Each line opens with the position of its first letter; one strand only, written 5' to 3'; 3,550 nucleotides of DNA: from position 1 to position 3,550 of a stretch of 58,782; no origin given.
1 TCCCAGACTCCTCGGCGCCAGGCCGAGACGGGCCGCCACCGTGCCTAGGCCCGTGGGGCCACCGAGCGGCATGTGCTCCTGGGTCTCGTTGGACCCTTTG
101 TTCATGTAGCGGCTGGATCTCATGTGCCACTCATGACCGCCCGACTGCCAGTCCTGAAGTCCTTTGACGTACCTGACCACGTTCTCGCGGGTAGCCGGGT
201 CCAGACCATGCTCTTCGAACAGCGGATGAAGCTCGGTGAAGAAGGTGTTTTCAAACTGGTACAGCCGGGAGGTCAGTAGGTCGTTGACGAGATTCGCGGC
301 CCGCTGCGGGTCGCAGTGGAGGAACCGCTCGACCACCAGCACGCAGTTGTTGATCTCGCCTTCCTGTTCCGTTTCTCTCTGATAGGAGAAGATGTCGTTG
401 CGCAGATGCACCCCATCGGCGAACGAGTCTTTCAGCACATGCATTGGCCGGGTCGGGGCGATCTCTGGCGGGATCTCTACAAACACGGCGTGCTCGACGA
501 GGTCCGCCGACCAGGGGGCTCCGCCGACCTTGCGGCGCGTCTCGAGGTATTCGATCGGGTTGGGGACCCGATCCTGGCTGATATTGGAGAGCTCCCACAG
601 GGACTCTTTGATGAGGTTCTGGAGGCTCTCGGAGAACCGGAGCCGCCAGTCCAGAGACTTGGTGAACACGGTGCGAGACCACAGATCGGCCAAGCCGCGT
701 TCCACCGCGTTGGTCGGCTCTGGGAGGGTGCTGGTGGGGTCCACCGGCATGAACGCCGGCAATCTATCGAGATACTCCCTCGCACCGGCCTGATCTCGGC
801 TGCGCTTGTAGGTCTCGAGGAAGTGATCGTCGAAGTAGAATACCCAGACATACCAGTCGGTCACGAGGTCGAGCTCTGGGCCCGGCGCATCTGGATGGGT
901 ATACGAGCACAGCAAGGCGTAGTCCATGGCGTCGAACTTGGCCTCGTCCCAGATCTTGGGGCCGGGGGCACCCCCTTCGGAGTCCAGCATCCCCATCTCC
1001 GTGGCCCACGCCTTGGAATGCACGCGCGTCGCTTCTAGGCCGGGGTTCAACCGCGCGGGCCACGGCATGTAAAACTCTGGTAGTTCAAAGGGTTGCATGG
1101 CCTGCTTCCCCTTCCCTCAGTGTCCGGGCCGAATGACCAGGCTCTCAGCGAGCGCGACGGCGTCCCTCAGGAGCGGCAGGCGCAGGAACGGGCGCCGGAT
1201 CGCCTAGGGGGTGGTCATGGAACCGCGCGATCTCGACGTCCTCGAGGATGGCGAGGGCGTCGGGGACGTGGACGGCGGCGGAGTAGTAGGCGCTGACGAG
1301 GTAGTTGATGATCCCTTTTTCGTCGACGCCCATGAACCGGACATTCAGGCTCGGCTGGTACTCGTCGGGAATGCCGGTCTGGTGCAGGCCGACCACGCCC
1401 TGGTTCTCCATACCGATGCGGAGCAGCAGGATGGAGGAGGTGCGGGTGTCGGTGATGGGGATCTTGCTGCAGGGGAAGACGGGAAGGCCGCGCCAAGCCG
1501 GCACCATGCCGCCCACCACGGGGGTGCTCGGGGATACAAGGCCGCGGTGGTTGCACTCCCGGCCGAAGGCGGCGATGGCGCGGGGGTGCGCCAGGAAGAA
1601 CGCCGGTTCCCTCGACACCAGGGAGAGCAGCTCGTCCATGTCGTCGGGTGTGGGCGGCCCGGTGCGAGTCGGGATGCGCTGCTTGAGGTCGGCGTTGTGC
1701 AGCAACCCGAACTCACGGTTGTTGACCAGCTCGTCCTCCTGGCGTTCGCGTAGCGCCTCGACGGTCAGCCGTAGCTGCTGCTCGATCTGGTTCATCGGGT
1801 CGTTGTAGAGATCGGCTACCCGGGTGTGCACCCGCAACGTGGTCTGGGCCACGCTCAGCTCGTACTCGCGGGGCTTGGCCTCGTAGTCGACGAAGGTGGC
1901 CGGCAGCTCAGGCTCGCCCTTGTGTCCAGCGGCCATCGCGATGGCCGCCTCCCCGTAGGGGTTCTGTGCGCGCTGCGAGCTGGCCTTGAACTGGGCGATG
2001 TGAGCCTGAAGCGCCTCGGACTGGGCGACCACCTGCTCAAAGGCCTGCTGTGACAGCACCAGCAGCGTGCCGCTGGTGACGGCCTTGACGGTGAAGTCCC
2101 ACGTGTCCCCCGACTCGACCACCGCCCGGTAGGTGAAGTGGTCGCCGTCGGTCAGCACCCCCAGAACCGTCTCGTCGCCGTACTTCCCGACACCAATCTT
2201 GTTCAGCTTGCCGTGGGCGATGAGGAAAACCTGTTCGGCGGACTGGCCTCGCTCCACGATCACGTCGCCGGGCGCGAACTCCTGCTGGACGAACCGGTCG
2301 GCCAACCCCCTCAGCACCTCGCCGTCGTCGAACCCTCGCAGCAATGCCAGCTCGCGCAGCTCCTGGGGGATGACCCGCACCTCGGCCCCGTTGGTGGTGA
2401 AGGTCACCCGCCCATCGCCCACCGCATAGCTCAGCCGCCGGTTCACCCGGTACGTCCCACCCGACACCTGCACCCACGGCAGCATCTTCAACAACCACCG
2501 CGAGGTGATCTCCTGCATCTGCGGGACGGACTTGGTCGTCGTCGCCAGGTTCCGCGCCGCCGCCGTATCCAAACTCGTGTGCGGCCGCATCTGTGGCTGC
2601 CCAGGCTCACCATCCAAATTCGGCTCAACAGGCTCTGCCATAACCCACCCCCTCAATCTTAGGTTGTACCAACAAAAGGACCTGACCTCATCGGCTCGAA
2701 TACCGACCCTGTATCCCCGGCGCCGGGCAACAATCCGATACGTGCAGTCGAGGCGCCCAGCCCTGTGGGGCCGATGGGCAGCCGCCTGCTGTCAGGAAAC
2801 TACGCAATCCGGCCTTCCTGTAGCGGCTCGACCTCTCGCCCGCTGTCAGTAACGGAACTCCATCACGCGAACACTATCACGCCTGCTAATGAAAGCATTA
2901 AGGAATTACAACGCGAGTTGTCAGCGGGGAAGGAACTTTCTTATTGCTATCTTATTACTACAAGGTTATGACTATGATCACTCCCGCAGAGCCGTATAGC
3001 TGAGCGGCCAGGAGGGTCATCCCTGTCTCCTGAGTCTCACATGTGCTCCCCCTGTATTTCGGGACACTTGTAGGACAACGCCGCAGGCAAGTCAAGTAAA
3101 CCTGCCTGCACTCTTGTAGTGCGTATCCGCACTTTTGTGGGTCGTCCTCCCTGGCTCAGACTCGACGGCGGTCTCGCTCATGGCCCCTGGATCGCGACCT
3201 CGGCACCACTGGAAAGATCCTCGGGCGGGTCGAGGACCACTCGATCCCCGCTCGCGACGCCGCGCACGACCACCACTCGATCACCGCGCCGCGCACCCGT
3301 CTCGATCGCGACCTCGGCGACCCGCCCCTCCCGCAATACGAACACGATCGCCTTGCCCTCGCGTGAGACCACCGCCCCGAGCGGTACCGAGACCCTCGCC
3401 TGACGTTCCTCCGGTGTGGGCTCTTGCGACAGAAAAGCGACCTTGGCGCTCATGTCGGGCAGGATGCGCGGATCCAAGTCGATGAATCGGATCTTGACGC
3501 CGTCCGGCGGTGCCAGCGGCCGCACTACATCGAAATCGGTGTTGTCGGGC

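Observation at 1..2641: Family 2B (cNMP-domain) encapsulin shell gene directly upstream of geosmin synthase, in a pMMO-carrying gammaproteobacterial context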

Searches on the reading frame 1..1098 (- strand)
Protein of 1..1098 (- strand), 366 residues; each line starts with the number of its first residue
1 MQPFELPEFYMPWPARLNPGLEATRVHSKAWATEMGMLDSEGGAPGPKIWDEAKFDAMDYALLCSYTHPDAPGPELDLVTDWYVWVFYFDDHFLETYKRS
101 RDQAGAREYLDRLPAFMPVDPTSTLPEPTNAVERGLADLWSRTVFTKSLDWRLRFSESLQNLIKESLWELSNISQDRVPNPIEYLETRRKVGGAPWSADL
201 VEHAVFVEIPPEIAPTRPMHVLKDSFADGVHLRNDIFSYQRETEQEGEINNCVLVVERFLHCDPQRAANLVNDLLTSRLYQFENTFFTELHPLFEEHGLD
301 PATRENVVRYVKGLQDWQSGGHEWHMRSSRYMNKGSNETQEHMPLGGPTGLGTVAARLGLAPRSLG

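Call 6: search_protein_families(library=pfam, proteins=[window:1-1098:-], max_evalue=0.01)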
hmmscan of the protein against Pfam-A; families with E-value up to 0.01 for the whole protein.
window:1-1098:- (366 aa): 1 family
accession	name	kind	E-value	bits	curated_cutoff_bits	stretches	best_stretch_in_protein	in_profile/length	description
PF19086.5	Terpene_syn_C_2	-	1.1e-48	166.1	23.7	1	81-279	1-197/199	Terpene synthase family 2, C-terminal metal binding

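Call 7: search_protein_families(library=ncbifam, proteins=[window:1-1098:-], max_evalue=0.01)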
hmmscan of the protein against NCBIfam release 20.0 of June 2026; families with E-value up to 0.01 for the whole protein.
window:1-1098:- (366 aa): 10 families
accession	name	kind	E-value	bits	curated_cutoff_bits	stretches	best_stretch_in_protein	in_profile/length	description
NF041168.1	f2_encap_cargo3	exception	2.8e-192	641.1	1200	1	2-363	1-359/735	family 2 encapsulin nanocompartment cargo protein terpene cyclase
NF041624.1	isoafr_syn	equivalog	1.4e-44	152.8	500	1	9-337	22-338/351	isoafricanol synthase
NF052294.1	DeltCadinSyn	equivalog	1.8e-30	106.2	400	1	56-331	48-315/316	(-)-delta-cadinene synthase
NF045811.1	PentlnSynPtlA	equivalog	2.8e-27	95.8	675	1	8-332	6-316/336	pentalenene synthase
NF041564.1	eudesmol_syn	equivalog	5.1e-27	94.9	680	1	9-334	7-319/341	7-epi-alpha-eudesmol synthase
NF042951.1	epi-cubol_syn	equivalog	8e-27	94.2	500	1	53-333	25-291/292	4-epi-cubebol synthase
NF041167.1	f2_encap_cargo2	exception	1.9e-11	43.9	400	1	6-331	53-366/366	family 2 encapsulin nanocompartment cargo protein terpene cyclase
NF041565.1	selin_dien_syn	equivalog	8.6e-11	41.4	450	1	6-332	3-308/345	selina-4(15),7(11)-diene synthase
NF045483.1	IsozizSyn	equivalog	2.1e-10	40.2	675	1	6-332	23-340/361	epi-isozizaene synthase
NF041563.1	amorph_syn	equivalog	2.3e-07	30.3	540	1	57-334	39-298/304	(-)-alpha-amorphene synthase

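Call 44: find_homologous_proteins(query=window:1-1098:-, max_evalue=1e-40)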
Query window:1-1098:- (366 aa): 559 proteins with E <= 1e-40 among 4541 candidates; the best 120 are listed.
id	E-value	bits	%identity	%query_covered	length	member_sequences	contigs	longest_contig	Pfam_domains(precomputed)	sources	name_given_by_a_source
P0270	1.1e-254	862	74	100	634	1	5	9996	PF19086.6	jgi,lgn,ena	jgi:germacradienol/geosmin synthase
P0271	2.7e-248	841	72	98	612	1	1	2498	PF19086.6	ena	-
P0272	7.5e-238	807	74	100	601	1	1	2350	PF19086.6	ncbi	ncbi:MAG: terpene synthase family protein, partial [Pseudonocardiaceae bacterium]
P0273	4.4e-231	784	91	92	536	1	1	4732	PF19086.6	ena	-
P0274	3.6e-218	742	72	100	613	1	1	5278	PF19086.6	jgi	jgi:germacradienol/geosmin synthase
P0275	1.9e-214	730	70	100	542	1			PF19086.6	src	-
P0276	2.5e-209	713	72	63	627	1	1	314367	PF19086.6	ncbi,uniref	ncbi:terpene synthase family protein [Nostoc sp.]|uniref:terpene synthase family protein n=1 Tax=Nos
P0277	3.1e-208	709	69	68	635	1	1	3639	PF19086.6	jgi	jgi:germacradienol/geosmin synthase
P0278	6.7e-207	705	72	100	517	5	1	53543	PF19086.6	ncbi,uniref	ncbi:hypothetical protein [Anabaena sp. FACHB-1250]|uniref:terpene synthase family protein n=1 Tax=A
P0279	2.2e-206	703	66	100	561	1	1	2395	PF19086.6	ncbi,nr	ncbi:MAG TPA: germacradienol/geosmin synthase, partial [Solirubrobacteraceae bacterium]|nr:germacrad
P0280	5.1e-206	702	70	100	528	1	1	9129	PF19086.6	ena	-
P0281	2.3e-203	693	66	97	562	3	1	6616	PF19086.6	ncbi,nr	ncbi:MAG TPA: germacradienol/geosmin synthase, partial [Enhygromyxa sp.]|nr:germacradienol/geosmin s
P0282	6.9e-203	692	70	100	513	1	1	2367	PF19086.6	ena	-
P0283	4.7e-201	686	66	99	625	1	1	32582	PF19086.6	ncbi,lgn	-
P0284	1.8e-199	680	70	72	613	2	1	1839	PF19086.6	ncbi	ncbi:MAG TPA: germacradienol/geosmin synthase, partial [Pseudonocardiaceae bacterium]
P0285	3.4e-197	673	66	99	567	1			PF19086.6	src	-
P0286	1.3e-190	651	69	67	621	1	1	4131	PF19086.6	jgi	jgi:germacradienol/geosmin synthase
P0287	2.5e-185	634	60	98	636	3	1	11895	PF19086.6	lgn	-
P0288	5.6e-185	633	63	98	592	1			PF19086.6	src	-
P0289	9.0e-185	632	63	92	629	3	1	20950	PF19086.6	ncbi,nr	ncbi:MAG: germacradienol/geosmin synthase, partial [Pseudonocardiales bacterium]|nr:germacradienol/g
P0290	1.6e-184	631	88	85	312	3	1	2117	PF19086.6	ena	-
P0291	2.2e-184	631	46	97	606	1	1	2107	PF19086.6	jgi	jgi:germacradienol/geosmin synthase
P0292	5.4e-184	629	71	97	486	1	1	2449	PF19086.6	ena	-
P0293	2.9e-182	624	49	97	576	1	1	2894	PF19086.6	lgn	-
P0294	1.2e-181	622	64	93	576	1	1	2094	PF19086.6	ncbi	ncbi:MAG: terpene synthase family protein, partial [Actinocrinis sp.]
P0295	7.9e-181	619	64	100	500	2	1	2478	PF19086.6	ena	-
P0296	8.9e-180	616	74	97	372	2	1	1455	PF19086.6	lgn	-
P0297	4.1e-179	613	70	92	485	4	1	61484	PF19086.6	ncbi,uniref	ncbi:germacradienol/geosmin synthase, partial [Actinomadura sp. 7K534]|uniref:terpene synthase famil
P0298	1.6e-177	608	71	100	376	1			PF19086.6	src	-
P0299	2.1e-176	604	78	89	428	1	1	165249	PF19086.6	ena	-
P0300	2.2e-176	604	63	66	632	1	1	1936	PF19086.6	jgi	jgi:germacradienol/geosmin synthase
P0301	2.9e-176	604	61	100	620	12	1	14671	PF19086.6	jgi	-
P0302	4.9e-176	603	63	91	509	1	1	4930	PF19086.6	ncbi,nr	ncbi:terpene synthase family protein, partial [Streptomyces sp. T-3]|nr:terpene synthase family prot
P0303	2.6e-175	601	63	98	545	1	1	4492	PF19086.6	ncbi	ncbi:MAG: terpene synthase family protein, partial [Trebonia sp.]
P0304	3.8e-175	600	60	97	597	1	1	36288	PF19086.6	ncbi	ncbi:germacradienol/geosmin synthase Cyc2, partial [Streptomyces sp. NPDC001226]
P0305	4.9e-175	600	72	98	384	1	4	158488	PF19086.6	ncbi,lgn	-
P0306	1.2e-173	595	59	98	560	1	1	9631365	PF19086.6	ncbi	-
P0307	3.2e-173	594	63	99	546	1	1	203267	PF19086.6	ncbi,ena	-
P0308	6.2e-173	593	68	97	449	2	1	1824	PF19086.6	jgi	jgi:germacradienol/geosmin synthase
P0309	1.4e-172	592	59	97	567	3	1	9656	PF19086.6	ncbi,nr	ncbi:MAG TPA: germacradienol/geosmin synthase, partial [Acidimicrobiales bacterium]|nr:germacradieno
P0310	3.0e-171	588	69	100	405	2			PF19086.6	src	-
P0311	3.9e-171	587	59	77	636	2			PF19086.6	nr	nr:hypothetical protein [Kineosporia babensis]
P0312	4.2e-171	587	81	48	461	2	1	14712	PF19086.6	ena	-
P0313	7.0e-171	586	67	63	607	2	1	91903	PF03936.22,PF19086.6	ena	-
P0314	7.8e-171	586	70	100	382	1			PF19086.6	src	-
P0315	1.0e-170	586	63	98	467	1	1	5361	PF19086.6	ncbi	ncbi:MAG: terpene synthase family protein, partial [Stackebrandtia sp.]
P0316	1.7e-170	585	70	98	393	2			PF19086.6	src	-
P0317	4.6e-170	584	64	98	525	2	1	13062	PF19086.6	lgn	-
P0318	1.6e-169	582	67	77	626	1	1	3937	PF19086.6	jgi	jgi:germacradienol/geosmin synthase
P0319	5.8e-169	580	68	91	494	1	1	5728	PF19086.6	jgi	jgi:germacradienol/geosmin synthase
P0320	8.7e-169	579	65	86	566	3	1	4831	PF19086.6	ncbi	ncbi:MAG: germacradienol/geosmin synthase, partial [Solirubrobacteraceae bacterium]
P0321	1.5e-168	579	62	97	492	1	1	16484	PF19086.6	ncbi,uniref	ncbi:terpene synthase family protein, partial [Nonomuraea rhizosphaerae]|uniref:terpene synthase fam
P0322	1.1e-167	576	62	98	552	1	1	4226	PF19086.6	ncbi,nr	ncbi:MAG TPA: germacradienol/geosmin synthase, partial [Pilimelia sp.]|nr:germacradienol/geosmin syn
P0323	2.1e-167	575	68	56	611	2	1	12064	PF19086.6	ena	-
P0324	2.4e-167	575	65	99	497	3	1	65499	PF19086.6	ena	-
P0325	8.5e-167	573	74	89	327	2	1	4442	PF19086.6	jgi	jgi:germacradienol/geosmin synthase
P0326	2.9e-166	571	63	98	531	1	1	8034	PF19086.6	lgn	-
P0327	4.3e-166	571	65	100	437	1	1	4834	PF19086.6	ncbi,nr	ncbi:MAG: germacradienol/geosmin synthase, partial [Actinobacteria bacterium]|nr:germacradienol/geos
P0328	4.7e-166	570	67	62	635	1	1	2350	PF03936.22,PF19086.6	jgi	-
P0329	5.3e-166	570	61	100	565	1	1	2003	PF19086.6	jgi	-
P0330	1.1e-165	569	59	77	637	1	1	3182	PF19086.6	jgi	-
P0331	3.4e-165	568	43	95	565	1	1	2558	PF19086.6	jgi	jgi:germacradienol/geosmin synthase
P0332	1.5e-164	565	63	100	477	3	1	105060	PF19086.6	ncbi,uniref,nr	ncbi:terpene synthase family protein [Nocardia acidivorans]|uniref:terpene synthase family protein n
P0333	2.9e-164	565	73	91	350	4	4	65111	PF19086.6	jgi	jgi:germacradienol/geosmin synthase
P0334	1.3e-163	562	64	68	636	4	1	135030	PF19086.6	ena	-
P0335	7.6e-163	560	63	98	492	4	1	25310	PF19086.6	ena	-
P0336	9.2e-163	560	48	97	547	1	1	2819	PF19086.6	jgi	jgi:germacradienol/geosmin synthase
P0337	2.2e-162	558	66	98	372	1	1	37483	PF19086.6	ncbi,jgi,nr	ncbi:MAG TPA: hypothetical protein VHX38_18485 [Pseudonocardiaceae bacterium]|jgi:germacradienol/geo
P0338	3.0e-162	558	59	100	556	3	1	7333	PF19086.6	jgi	jgi:germacradienol/geosmin synthase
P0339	8.2e-162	556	66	98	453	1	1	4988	PF19086.6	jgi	jgi:germacradienol/geosmin synthase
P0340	1.0e-161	556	44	97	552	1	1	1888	PF19086.6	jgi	jgi:germacradienol/geosmin synthase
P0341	1.0e-161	556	57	100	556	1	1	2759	PF19086.6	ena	-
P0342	1.6e-161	556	59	72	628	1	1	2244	PF19086.6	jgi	jgi:germacradienol/geosmin synthase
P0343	3.2e-161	555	43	98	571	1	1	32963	PF19086.6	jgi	-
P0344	4.3e-160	551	67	98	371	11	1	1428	PF19086.6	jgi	jgi:germacradienol/geosmin synthase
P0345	1.1e-159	549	67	97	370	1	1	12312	PF19086.6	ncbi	ncbi:germacradienol/geosmin synthase, partial [Streptomyces sp. NPDC049577]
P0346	1.4e-159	549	65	97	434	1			PF19086.6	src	-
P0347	1.6e-159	549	49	99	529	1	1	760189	PF19086.6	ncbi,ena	-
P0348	2.7e-159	548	65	99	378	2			PF19086.6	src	-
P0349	3.7e-159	548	66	58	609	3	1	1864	PF03936.22,PF19086.6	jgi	jgi:germacradienol/geosmin synthase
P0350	9.9e-159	546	42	98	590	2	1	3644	PF19086.6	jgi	jgi:germacradienol/geosmin synthase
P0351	1.4e-158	546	56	96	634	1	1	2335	PF19086.6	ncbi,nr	ncbi:MAG TPA: hypothetical protein VL994_11790, partial [Steroidobacteraceae bacterium]|nr:hypotheti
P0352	1.9e-158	545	67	100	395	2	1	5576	PF19086.6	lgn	-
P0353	2.3e-158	545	70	63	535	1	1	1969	PF19086.6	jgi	jgi:germacradienol/geosmin synthase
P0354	2.7e-158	545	67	98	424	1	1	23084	PF19086.6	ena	-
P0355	3.2e-158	545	61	99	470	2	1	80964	PF19086.6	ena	-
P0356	1.0e-157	543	64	99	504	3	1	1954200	PF19086.6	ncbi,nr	ncbi:hypothetical protein BX265_6735 [Streptomyces sp. TLI_235]|nr:hypothetical protein BX265_6735 [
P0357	1.6e-157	542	70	83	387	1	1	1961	PF19086.6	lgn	-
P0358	2.5e-157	542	69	84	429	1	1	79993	PF19086.6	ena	-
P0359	5.4e-157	541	58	71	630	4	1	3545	PF19086.6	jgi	jgi:germacradienol/geosmin synthase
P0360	1.2e-156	539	62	60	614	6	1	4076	PF19086.6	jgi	jgi:germacradienol/geosmin synthase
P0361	1.3e-156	539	64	100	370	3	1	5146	PF19086.6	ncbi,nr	ncbi:germacradienol/geosmin synthase, partial [Corallococcus exercitus]|nr:germacradienol/geosmin sy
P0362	1.4e-156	539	64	99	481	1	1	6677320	PF19086.6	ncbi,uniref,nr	ncbi:hypothetical protein MMA15_23270 [Streptomyces sp. M600PL45_2]|uniref:Terpene synthase n=1 Tax=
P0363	1.5e-155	536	65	99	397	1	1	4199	PF19086.6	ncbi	ncbi:MAG: germacradienol/geosmin synthase, partial [Streptosporangiaceae bacterium]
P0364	3.2e-155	535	60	88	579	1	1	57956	PF19086.6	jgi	jgi:germacradienol/geosmin synthase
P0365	8.6e-155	533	65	91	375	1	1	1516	PF19086.6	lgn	-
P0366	1.6e-154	532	59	98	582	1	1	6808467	PF19086.6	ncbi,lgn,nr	ncbi:germacradienol/germacrene D synthase [Streptomyces sp. SPB074]|nr:germacradienol/germacrene D s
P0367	1.6e-154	532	65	98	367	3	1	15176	PF19086.6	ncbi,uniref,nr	ncbi:germacradienol/geosmin synthase, partial [Catenulispora sp. NF23]|uniref:terpene synthase famil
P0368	1.8e-154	532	44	90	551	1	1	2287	PF19086.6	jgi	jgi:germacradienol/geosmin synthase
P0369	2.6e-154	532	60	100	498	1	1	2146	PF19086.6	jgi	-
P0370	2.7e-154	532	63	91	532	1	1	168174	PF19086.6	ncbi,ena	-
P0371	1.2e-153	530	65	91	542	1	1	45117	PF19086.6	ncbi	ncbi:hypothetical protein SMICM304S_01701 [Streptomyces microflavus]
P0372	1.2e-153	530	65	98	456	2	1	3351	PF19086.6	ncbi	-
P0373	1.7e-153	529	71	89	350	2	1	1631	PF19086.6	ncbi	-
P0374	4.4e-153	528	64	91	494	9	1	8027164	PF19086.6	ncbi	-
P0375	6.7e-153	527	61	95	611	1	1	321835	PF19086.6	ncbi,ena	-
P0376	1.2e-152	526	69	68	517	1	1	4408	PF19086.6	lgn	-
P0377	1.4e-152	526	64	97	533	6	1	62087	PF19086.6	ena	-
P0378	6.0e-152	524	55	100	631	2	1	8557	PF19086.6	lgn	-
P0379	1.0e-151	523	61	99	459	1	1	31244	PF19086.6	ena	-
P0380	1.6e-151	523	61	100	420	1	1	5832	PF19086.6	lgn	-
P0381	3.1e-151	522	68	51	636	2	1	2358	PF03936.22,PF19086.6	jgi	jgi:germacradienol/geosmin synthase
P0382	4.8e-151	521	43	97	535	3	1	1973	PF19086.6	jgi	-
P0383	6.7e-151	521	68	93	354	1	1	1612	PF19086.6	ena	-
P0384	2.0e-150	519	46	98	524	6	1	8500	PF19086.6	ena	-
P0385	2.2e-150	519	42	96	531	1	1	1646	PF19086.6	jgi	jgi:germacradienol/geosmin synthase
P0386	4.0e-150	518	59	64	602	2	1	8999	PF19086.6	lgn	-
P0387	1.6e-149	516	43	99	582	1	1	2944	PF19086.6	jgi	jgi:germacradienol/geosmin synthase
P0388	2.5e-149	515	61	100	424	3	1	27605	PF19086.6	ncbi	ncbi:germacradienol/geosmin synthase, partial [Sphaerisporangium sp. NPDC049002]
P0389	3.8e-149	515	60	55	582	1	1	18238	PF19086.6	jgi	jgi:germacradienol/geosmin synthase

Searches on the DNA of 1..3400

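Call 43: search_rna_families(source=window, start=1, end=3400, threshold=evalue, max_evalue=1)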
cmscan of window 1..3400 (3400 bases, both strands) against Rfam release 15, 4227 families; matches with E-value up to 1: 1.
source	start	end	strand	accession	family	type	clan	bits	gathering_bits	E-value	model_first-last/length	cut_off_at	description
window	2085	2593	+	RF02735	Sernc350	Gene; antisense;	-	172.1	50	2.4e-44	1-513/513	no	Saccharopolyspora sRNA 350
